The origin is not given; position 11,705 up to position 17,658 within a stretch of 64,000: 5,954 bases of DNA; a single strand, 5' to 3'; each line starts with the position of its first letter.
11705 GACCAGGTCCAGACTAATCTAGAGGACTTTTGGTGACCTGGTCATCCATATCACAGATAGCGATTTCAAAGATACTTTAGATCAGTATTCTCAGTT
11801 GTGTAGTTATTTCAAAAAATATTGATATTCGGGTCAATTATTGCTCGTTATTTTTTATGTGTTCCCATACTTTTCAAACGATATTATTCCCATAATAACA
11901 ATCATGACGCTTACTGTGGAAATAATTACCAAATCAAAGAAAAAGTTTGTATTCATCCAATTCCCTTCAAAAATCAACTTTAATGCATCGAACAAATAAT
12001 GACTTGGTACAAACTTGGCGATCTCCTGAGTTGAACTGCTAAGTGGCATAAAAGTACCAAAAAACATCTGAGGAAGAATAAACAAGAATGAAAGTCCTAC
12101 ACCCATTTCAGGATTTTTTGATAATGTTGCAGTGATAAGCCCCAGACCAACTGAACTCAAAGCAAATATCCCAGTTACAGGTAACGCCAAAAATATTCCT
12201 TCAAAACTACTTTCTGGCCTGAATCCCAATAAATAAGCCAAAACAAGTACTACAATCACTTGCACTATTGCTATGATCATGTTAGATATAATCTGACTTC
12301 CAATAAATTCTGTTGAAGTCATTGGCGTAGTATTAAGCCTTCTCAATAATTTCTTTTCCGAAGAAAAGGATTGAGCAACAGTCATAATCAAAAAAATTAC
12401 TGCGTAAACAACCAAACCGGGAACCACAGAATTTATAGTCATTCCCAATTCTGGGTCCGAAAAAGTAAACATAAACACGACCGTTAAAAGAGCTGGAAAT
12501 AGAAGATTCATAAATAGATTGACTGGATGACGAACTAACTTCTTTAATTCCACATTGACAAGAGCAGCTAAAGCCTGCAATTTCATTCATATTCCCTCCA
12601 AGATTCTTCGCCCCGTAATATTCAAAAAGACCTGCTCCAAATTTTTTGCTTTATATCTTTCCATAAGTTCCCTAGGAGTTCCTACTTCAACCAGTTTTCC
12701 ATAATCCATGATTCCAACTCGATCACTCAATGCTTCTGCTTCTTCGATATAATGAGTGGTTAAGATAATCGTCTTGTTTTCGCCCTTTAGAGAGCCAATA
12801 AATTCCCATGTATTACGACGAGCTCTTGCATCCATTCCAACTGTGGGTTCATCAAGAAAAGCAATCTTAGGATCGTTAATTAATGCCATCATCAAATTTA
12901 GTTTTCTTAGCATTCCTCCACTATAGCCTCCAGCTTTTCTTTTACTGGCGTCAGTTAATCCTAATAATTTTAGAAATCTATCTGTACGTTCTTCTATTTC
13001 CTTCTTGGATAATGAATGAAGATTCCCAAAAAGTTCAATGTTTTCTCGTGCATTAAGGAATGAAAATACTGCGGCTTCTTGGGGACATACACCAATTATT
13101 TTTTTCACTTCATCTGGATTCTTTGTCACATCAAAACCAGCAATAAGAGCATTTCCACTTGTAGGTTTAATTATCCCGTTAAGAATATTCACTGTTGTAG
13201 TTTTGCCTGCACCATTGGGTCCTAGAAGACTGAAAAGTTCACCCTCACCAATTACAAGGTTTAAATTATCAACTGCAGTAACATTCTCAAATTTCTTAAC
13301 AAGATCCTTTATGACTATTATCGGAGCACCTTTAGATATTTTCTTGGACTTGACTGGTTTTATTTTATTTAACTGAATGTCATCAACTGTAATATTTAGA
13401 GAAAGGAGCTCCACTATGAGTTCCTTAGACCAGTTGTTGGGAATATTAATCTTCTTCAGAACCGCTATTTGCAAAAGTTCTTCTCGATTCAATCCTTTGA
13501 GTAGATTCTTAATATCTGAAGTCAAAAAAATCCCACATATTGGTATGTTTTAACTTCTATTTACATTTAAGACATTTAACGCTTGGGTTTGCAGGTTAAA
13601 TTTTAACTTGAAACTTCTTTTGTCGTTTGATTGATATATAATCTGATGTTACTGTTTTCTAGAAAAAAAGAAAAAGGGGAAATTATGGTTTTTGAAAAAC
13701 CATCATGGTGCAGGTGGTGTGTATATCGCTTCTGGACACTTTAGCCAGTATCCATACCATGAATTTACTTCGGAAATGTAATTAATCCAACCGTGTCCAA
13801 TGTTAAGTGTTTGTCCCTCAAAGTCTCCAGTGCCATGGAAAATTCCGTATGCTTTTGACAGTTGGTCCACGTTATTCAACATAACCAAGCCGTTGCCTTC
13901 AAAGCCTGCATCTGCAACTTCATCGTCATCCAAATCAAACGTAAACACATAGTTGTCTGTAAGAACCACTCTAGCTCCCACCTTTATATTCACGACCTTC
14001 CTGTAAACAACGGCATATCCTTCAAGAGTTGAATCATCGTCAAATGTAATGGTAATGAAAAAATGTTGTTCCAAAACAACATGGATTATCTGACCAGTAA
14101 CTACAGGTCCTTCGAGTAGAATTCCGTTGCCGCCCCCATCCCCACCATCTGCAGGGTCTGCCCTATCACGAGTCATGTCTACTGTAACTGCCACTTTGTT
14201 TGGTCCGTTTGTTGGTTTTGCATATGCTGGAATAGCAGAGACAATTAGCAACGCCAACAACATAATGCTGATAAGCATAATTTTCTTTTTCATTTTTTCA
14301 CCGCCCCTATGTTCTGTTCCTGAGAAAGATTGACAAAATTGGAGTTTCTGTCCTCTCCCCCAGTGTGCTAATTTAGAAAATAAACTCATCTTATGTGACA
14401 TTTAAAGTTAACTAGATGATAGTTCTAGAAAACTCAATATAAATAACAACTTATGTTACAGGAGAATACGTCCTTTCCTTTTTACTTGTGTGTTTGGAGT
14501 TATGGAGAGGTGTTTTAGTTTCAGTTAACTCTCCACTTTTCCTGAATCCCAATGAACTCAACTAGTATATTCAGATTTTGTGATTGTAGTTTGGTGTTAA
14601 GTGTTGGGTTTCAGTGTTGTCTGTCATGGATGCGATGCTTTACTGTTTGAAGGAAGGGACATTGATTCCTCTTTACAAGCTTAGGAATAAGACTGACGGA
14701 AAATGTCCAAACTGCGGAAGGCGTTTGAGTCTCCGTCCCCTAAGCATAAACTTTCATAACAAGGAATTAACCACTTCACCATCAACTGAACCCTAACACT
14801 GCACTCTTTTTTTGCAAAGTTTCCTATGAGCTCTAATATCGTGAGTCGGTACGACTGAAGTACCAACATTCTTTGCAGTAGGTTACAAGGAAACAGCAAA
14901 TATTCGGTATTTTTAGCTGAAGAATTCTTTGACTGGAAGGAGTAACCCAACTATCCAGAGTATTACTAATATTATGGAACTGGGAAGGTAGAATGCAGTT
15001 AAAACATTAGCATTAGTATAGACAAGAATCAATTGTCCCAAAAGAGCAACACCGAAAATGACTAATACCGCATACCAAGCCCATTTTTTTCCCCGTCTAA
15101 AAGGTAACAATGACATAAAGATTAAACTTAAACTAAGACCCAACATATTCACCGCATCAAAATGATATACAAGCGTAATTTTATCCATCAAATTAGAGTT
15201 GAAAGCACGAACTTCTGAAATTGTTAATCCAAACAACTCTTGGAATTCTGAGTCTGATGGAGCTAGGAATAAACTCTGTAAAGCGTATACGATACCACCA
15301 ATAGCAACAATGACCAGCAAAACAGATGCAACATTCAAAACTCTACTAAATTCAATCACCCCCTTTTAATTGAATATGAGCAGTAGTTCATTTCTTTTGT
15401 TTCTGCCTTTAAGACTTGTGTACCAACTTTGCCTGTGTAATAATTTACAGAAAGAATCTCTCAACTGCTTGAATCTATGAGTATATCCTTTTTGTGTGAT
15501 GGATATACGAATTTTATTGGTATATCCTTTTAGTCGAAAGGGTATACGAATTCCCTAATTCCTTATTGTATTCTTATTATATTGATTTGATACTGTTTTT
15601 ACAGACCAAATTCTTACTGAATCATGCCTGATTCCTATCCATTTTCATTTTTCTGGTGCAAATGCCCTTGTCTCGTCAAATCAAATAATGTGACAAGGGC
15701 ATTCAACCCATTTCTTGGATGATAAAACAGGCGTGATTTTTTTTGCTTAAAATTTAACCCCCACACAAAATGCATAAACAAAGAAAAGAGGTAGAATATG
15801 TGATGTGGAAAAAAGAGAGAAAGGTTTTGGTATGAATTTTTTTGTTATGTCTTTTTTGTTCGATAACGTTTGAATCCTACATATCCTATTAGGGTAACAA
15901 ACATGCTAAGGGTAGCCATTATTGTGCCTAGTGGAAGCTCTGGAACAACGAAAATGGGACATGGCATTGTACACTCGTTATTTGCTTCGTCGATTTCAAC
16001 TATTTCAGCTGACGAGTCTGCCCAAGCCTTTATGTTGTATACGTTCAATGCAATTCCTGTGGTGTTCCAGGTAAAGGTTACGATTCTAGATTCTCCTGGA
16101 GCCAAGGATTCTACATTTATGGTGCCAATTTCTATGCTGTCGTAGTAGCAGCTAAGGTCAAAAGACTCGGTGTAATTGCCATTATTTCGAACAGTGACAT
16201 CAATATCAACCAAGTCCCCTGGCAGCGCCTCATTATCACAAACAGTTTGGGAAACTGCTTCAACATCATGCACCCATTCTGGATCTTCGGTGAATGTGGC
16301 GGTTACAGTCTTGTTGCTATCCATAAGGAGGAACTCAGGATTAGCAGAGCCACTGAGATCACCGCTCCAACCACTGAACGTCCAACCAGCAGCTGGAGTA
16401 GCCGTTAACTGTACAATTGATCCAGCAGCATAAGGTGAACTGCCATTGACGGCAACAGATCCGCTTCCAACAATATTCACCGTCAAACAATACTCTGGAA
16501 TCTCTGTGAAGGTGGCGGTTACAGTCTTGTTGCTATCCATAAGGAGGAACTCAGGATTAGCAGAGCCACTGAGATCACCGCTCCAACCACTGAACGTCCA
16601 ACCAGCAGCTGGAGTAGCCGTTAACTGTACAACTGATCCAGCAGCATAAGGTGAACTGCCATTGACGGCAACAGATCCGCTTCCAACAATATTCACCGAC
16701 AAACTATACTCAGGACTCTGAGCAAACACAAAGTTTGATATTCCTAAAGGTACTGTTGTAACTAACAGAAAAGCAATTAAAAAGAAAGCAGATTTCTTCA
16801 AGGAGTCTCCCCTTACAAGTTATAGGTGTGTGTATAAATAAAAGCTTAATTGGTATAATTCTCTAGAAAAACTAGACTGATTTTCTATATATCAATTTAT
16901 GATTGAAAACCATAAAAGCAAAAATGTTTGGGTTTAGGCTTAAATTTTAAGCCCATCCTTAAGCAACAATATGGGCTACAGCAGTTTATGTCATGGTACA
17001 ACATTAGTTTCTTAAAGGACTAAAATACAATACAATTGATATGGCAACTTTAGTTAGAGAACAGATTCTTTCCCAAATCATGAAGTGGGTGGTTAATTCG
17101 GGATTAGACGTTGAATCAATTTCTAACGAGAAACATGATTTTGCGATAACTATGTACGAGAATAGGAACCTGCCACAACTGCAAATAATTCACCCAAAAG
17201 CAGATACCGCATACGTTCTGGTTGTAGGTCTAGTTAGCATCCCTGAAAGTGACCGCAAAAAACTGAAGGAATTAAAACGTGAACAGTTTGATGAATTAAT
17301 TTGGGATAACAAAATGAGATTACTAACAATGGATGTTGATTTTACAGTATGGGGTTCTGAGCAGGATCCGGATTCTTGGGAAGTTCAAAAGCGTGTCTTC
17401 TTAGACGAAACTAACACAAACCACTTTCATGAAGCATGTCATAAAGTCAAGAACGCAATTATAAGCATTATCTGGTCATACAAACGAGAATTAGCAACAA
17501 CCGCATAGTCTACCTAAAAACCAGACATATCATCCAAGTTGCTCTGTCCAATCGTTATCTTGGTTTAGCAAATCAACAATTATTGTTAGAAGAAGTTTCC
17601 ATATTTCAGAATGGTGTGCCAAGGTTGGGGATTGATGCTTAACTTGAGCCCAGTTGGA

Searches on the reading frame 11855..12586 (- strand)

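Call 29: search_protein_families(library=pfam, proteins=[window:11855-12586:-], max_evalue=0.0001)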
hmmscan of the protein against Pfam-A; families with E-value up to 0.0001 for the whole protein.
window:11855-12586:- (243 aa): 2 families
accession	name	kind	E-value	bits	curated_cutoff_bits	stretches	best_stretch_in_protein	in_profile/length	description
PF01061.29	ABC2_membrane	-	6.1e-27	95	26.9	1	6-203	3-207/211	ABC-2 type transporter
PF12698.13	ABC2_membrane_3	-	6.4e-13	49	31.6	1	52-236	162-341/347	ABC-2 family transporter protein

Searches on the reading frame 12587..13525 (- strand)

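Call 29: search_protein_families(library=pfam, proteins=[window:12587-13525:-], max_evalue=0.0001)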
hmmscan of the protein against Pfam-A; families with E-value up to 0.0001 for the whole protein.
window:12587-13525:- (312 aa): 2 families
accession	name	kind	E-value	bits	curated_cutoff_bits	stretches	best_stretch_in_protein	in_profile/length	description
PF00005.33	ABC_tran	-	3.3e-30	105.9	25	1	86-228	2-136/137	ABC transporter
PF13304.12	AAA_21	-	2.5e-09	38.1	27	1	182-258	219-298/304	AAA domain, putative AbiEii toxin, Type IV TA system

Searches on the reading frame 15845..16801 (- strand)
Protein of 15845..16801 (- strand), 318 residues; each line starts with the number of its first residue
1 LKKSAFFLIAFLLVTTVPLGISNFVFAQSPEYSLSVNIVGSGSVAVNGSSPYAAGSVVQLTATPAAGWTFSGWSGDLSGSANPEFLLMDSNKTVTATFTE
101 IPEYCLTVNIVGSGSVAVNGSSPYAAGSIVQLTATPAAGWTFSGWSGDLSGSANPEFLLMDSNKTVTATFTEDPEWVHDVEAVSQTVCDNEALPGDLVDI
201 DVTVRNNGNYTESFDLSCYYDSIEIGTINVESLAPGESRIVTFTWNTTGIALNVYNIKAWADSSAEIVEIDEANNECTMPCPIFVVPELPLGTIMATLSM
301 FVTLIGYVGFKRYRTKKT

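Call 30: search_protein_families(library=pfam, proteins=[window:15845-16801:-], max_evalue=0.0001)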
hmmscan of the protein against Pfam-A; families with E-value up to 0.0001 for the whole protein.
window:15845-16801:- (318 aa): 2 families
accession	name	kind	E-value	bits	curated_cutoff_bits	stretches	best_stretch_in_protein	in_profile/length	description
PF18998.6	Flg_new_2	-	4.8e-35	119.8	23.6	2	32-101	1-72/73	Divergent InlB B-repeat domain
PF07705.17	CARDB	-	2.2e-16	60.3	22.7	1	184-278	7-100/101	CARDB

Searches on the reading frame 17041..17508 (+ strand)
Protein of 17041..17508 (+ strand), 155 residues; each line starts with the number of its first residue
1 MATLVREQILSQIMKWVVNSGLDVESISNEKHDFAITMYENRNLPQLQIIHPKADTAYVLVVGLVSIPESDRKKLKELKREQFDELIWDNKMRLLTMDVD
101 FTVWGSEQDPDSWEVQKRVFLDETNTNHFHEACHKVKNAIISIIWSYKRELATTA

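Call 30: search_protein_families(library=pfam, proteins=[window:17041-17508:+], max_evalue=0.0001)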
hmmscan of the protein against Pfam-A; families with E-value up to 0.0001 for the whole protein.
window:17041-17508:+ (155 aa): 1 family
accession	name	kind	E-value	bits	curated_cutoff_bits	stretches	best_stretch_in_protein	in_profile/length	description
PF10061.14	DUF2299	-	3.1e-25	89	22.8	1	12-146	1-137/138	Uncharacterized conserved protein (DUF2299)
